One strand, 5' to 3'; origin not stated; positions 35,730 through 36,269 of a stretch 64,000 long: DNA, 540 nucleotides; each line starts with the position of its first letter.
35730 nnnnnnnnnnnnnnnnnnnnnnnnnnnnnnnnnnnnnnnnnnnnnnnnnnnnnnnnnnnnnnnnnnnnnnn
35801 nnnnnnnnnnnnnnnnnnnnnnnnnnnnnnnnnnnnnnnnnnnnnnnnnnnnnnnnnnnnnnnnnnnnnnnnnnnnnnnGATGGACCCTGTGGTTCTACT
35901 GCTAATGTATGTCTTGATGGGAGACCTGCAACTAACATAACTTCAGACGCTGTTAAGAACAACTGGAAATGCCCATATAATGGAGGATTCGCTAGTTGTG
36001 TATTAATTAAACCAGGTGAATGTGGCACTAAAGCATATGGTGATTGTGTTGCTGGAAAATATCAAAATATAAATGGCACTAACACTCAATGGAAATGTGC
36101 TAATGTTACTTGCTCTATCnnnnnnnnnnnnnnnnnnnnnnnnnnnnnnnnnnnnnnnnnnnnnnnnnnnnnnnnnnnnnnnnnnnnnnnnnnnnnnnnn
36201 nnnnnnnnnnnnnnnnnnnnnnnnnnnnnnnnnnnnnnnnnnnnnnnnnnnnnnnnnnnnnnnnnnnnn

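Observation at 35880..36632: Paralog D consists of three ~260-bp tandem repeats (~87 aa each, 10 Cys per unit)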

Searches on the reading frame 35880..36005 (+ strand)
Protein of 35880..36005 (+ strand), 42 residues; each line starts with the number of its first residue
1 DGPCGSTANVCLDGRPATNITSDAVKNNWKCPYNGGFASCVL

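Call 21: find_homologous_proteins(query=A1, max_evalue=0.01)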
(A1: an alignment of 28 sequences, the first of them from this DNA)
Query A1 (28 sequences) (42 aa, profile of the alignment): 1 proteins with E <= 0.01 among 25 candidates.
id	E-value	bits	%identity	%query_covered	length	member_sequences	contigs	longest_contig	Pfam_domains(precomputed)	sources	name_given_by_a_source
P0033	1.8e-12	65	35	86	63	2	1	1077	-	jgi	-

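Call 32: search_solved_structures(query=A2, max_evalue=10)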
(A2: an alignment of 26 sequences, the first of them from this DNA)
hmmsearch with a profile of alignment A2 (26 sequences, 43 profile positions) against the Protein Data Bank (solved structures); distinct sequences matched with E-value up to 10: 0.

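Call 34: search_protein_representatives(alignment_id=A2)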
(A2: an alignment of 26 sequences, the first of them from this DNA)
Query: 26 sequences, 43 profile positions. Proteins with E-value up to 0.001 (for the whole library): 1942; up to 1e-10: 704; up to 1e-30: 134. The best 150 are listed.
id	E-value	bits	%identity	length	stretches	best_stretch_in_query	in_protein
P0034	0.0e+00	1015.2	-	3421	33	2-43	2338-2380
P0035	1.3e-269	886.2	-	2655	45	1-42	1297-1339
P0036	3.5e-216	715.2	-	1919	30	1-43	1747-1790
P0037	3.7e-200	663.9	-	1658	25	1-43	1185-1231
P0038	1.2e-183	611.1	-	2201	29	1-43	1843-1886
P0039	1.9e-170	568.8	-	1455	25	1-42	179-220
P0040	2.2e-140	472.6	-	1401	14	1-42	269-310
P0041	1.1e-113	387.2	-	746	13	1-43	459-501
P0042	6.2e-112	381.5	-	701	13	1-42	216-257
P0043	4.5e-111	378.8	-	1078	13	1-43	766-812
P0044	6.4e-109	371.9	-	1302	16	2-43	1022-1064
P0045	3.6e-105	359.9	-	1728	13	2-43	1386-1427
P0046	1.8e-104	357.6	-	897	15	1-43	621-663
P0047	6.3e-104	355.9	-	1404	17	2-43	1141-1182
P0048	4.6e-98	337.1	-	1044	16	1-42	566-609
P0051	1.8e-77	271.2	-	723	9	1-43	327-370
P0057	2.7e-67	238.6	-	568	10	1-42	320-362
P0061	6.3e-66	234.3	-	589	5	1-43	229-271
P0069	2.5e-59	213.2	-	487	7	1-43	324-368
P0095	1.2e-44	166.2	-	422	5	1-41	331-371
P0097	2.4e-44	165.2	-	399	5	2-42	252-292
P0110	2.5e-41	155.5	-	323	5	1-42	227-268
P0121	8.0e-38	144.3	-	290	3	1-42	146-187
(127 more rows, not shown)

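Call 36: search_protein_families(library=pfam, proteins=[P0061, P0121, P0097, P0095, P0051, P0042, P0041, P0069, P0110, P0057], max_evalue=0.01)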
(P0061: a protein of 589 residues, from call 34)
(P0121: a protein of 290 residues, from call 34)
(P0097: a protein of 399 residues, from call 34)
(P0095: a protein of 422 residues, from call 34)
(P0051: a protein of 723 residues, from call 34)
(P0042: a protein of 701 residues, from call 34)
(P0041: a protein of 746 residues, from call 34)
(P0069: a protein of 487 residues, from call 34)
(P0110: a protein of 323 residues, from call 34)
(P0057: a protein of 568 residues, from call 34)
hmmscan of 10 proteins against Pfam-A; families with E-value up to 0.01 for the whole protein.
P0061 (589 aa): 0 families

P0121 (290 aa): 0 families

P0097 (399 aa): 0 families

P0095 (422 aa): 0 families

P0051 (723 aa): 0 families

P0042 (701 aa): 0 families

P0041 (746 aa): 1 family
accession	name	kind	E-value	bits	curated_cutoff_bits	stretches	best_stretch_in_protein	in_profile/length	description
PF01150.23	GDA1_CD39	-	0.00044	19.5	24.9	0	482-561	209-278/423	GDA1/CD39 (nucleoside phosphatase) family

P0069 (487 aa): 0 families

P0110 (323 aa): 0 families

P0057 (568 aa): 0 families

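Call 37: search_protein_families(library=ncbifam, proteins=[P0061, P0121, P0097, P0095, P0051, P0042, P0041, P0069, P0110, P0057], max_evalue=0.01)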
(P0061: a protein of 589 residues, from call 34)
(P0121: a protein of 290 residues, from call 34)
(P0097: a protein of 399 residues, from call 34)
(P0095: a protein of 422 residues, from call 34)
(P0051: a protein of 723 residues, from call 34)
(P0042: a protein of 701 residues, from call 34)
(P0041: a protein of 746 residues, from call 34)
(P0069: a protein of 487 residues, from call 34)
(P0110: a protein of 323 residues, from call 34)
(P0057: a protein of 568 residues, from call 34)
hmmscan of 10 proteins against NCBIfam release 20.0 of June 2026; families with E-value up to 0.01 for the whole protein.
P0061 (589 aa): 1 family
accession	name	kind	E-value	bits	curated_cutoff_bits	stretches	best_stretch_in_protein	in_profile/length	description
NF041312.1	Superox_dis_Halo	equivalog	0.0067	16.4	300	0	336-379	54-101/196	superoxide dismutase [Mn]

P0121 (290 aa): 0 families

P0097 (399 aa): 0 families

P0095 (422 aa): 0 families

P0051 (723 aa): 0 families

P0042 (701 aa): 0 families

P0041 (746 aa): 0 families

P0069 (487 aa): 0 families

P0110 (323 aa): 0 families

P0057 (568 aa): 0 families

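Call 38: list_cluster_members(proteins=[P0034, P0035, P0036, P0061, P0121, P0097, P0110, P0042, P0051, P0095])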
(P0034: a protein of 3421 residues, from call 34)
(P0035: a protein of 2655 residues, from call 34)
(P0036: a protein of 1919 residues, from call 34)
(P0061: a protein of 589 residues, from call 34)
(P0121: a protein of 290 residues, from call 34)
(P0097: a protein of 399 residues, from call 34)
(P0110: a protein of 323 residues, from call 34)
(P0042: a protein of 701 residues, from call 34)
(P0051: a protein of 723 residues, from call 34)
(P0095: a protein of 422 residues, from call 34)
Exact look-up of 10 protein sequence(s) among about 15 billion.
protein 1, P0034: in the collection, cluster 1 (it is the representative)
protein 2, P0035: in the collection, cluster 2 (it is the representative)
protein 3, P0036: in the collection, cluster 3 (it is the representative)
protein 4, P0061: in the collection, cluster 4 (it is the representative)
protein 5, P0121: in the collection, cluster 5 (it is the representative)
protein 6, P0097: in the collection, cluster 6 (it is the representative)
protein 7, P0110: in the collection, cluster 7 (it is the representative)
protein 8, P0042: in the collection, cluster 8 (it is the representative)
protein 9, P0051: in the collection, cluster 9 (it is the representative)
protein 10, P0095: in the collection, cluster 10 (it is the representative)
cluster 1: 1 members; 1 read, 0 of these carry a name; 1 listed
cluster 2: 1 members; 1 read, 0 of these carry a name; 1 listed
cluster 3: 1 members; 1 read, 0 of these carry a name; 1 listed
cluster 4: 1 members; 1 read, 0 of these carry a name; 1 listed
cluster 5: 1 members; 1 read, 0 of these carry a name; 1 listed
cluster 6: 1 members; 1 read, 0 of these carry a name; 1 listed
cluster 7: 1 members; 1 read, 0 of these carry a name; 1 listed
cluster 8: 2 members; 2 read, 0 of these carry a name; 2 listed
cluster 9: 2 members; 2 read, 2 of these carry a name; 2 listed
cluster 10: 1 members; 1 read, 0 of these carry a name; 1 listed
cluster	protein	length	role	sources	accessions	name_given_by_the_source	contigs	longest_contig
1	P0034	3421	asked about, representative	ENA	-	-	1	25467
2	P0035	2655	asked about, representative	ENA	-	-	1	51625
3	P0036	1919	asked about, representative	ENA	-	-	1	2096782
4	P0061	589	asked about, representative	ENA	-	-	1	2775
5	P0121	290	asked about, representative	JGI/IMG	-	-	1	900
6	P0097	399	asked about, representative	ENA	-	-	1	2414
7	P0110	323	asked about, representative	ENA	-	-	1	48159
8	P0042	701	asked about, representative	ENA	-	-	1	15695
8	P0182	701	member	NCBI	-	-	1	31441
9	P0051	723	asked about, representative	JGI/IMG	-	hypothetical protein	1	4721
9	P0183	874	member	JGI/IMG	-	hypothetical protein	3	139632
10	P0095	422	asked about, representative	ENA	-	-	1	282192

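Call 51: search_protein_families(library=pfam, alignment_id=A4, max_evalue=0.0001)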
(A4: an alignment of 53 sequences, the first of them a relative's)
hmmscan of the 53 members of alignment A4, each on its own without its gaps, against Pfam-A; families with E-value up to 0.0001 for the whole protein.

A. member 1, P0130 (1026 aa): 3 families
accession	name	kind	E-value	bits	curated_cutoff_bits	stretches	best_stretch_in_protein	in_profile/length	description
PF07691.17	PA14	-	2.6e-19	69.9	24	2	661-727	53-127/147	PA14 domain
PF07705.17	CARDB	-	3.1e-11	43.8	22.7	1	736-844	1-98/101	CARDB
PF18998.6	Flg_new_2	-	1.2e-08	35.2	23.6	1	966-1019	14-71/73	Divergent InlB B-repeat domain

B. families by the number of members that match (of 53 scanned): 40 families (the first 25 are shown)
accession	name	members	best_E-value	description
PF25390.1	WD40_RLD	3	1.3e-56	RCC1-like domain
PF13540.12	RCC1_2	3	3.7e-46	Regulator of chromosome condensation (RCC1) repeat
PF00415.24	RCC1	3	1.8e-42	Regulator of chromosome condensation (RCC1) repeat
PF13385.13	Laminin_G_3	2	5.4e-23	Concanavalin A-like lectin/glucanases superfamily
PF00041.27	fn3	2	4.9e-19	Fibronectin type III domain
PF13229.12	Beta_helix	2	1.5e-16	Right handed beta helix region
PF07705.17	CARDB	2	3.1e-11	CARDB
PF16656.11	Pur_ac_phosph_N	2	3.8e-08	Purple acid Phosphatase, N-terminal domain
PF03382.20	DUF285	1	1.2e-91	Mycoplasma protein of unknown function, DUF285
PF01436.27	NHL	1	3.1e-29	NHL repeat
PF01839.29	FG-GAP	1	3.6e-22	FG-GAP repeat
PF00560.39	LRR_1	1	8.3e-22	Leucine Rich Repeat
PF13517.12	FG-GAP_3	1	6.6e-20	FG-GAP-like repeat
PF07691.17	PA14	1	2.6e-19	PA14 domain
PF12799.13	LRR_4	1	4.5e-15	Leucine Rich repeats (2 copies)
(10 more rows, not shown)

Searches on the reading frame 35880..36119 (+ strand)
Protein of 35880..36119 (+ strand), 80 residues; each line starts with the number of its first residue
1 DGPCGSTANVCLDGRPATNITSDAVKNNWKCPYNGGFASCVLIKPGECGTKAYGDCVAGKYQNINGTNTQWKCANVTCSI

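Call 49: predict_structure(alignment_id=A3)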
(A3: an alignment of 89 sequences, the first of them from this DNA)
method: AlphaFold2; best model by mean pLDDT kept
length: 80 residues; sequences in the alignment: 89
mean_pLDDT: 88.0   pTM: 0.65
mean pLDDT of the five models: 88.0, 87.6, 84.5, 83.6, 83.5
residues with pLDDT >= 90: 33; 70-90: 46; 50-70: 1; < 50: 0
segments of 3 or more residues with pLDDT < 50: none
pLDDT, mean of each block of 10 residues (from residue 1): 87 92 93 93 88 83 80 86
secondary structure, 60 per line:
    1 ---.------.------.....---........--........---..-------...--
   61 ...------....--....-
elements in order: E18-22 E26-33 E36-43 E56-58 E61-63 E70-73 E76-79

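Call 57: find_homologous_proteins(query=A3, max_evalue=0.00001)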
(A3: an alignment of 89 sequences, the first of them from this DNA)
Query A3 (89 sequences) (80 aa, profile of the alignment): 1 proteins with E <= 0.00001 among 344 candidates.
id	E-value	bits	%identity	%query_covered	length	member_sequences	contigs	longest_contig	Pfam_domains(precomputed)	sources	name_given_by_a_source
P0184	1.9e-16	78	27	68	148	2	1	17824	-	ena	-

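Call 58: fold_search(model_id=the predicted structure, library=pdb)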
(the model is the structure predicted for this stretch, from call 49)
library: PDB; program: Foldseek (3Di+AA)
matches with E <= 10: 147; with E <= 0.001: 0
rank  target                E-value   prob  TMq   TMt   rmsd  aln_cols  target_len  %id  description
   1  1zsz_C                2.6e+00  0.47  0.33  0.25   3.2        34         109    9  Crystal structure of a computationally designed SspB heterodimer (released 2005-08-23)
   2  1oul_B                2.8e+00  0.28  0.33  0.23   6.4        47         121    8  Structure of the AAA+ protease delivery protein SspB (released 2003-09-23)
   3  6asg_D                2.9e+00  0.18  0.28  0.02   8.6        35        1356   17  Crystal structure of Thermus thermophilus RNA polymerase core enzyme (released 2018-04-11)
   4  8slz                  3.3e+00  0.44  0.35  0.12   1.9        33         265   21  Crystal structure of phosphorylated (T357/S358) human MLKL pseudokinase domain (released 2023-11-08)
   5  4gop_B                3.3e+00  0.13  0.28  0.19   8.4        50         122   16  Structure and Conformational Change of a Replication Protein A Heterotrimer Bound to ssDNA (released 2012-11-28)
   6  4zxd_X                3.3e+00  0.13  0.27  0.08   9.0        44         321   11  Crystal Structure of hydroquinone 1,2-dioxygenase PnpCD (released 2015-09-02)
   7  5ko1                  3.5e+00  0.44  0.35  0.12   1.9        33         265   21  Pseudokinase Domain of MLKL bound to Compound 4. (released 2016-11-16)
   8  4zxa_W                3.5e+00  0.14  0.27  0.08   9.1        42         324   12  Crystal Structure of hydroquinone 1,2-dioxygenase PnpCD in complex with Cd2+ and 4-hydroxybenzonitrile (released 2015-09-02)
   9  1ou9_C                3.7e+00  0.14  0.33  0.24   9.7        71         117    6  Structure of SspB, a AAA+ protease delivery protein (released 2003-09-23)
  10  7b28_A                3.9e+00  0.04  0.22  0.13  10.2        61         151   15  Complement inhibitor CirpA3 from Rhipicephalus pulchellus (released 2021-12-08)
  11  4m67                  4.1e+00  0.35  0.35  0.12   1.9        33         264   21  Crystal structure of the human MLKL kinase-like domain (released 2013-10-16)
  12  8et3_Y                4.1e+00  0.25  0.32  0.25   3.4        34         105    9  Cryo-EM structure of a delivery complex containing the SspB adaptor, an ssrA-tagged substrate, and the AAA+ ClpXP prot (released 2023-01-25)
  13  9qdo_A                4.1e+00  0.21  0.30  0.25   5.4        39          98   10  Crystal structure of the aromatic oligoamide foldamer binder Nanofitin C10 fused to a coiled-coil domain (released 2026-03-18)
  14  9fok_D                4.1e+00  0.14  0.28  0.02   5.0        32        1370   16  Ap4G bound in de novo transcription initiation T. thermophilus RNA polymerase complex with TC DNA template (released 2025-12-17)
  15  5x22_D                4.1e+00  0.14  0.28  0.02   5.0        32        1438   16  Crystal structure of Thermus thermophilus transcription initiation complex with GpA and CMPcPP (released 2017-07-05)
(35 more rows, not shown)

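Call 59: fold_search(model_id=the predicted structure, library=viral)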
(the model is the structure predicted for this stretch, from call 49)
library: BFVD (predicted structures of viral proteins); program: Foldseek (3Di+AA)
matches with E <= 10: 303; with E <= 0.001: 0
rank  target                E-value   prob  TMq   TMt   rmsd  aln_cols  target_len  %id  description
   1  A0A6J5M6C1            1.7e+00  0.12  0.35  0.22  12.5        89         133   15  Uncharacterized protein [uncultured Caudovirales phage]
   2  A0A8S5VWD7            1.9e+00  0.57  0.32  0.24   1.2        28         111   18  (no name in the UniProt tables at hand)
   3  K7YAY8                1.9e+00  0.15  0.30  0.12   6.9        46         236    9  (no name in the UniProt tables at hand)
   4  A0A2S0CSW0            1.9e+00  0.09  0.24  0.28   9.4        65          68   11  Uncharacterized protein [Bacillus phage BCP12]
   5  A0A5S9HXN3            2.2e+00  0.47  0.32  0.21   1.3        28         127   18  Uncharacterized protein [Tenacibaculum phage PTm5]
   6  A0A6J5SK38            2.2e+00  0.38  0.33  0.28   7.7        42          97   10  Uncharacterized protein [uncultured Caudovirales phage]
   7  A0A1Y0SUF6            2.2e+00  0.16  0.24  0.09   3.3        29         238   28  Uncharacterized protein [Pseudomonas phage Phabio]
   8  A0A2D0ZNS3            2.2e+00  0.14  0.28  0.24   9.1        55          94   20  Uncharacterized protein [Rhodococcus phage Trina]
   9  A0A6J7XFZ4            2.3e+00  0.44  0.29  0.35   1.9        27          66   18  Uncharacterized protein [uncultured Caudovirales phage]
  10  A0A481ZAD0            2.3e+00  0.33  0.31  0.17   3.5        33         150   21  Uncharacterized protein (Fragment) [Pithovirus LCPAC401]
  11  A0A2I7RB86            2.3e+00  0.18  0.34  0.30   8.8        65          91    6  (no name in the UniProt tables at hand)
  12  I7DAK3                2.4e+00  0.47  0.32  0.10   3.0        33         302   21  Uncharacterized protein [Pseudomonas phage PA7]
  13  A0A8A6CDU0            2.4e+00  0.38  0.35  0.18   6.1        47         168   13  (no name in the UniProt tables at hand)
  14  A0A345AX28            2.4e+00  0.18  0.30  0.19   8.5        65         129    9  (no name in the UniProt tables at hand)
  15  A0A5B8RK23            2.6e+00  0.23  0.31  0.12   6.4        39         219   20  Uncharacterized protein [Iridovirus Liz-CrIV]
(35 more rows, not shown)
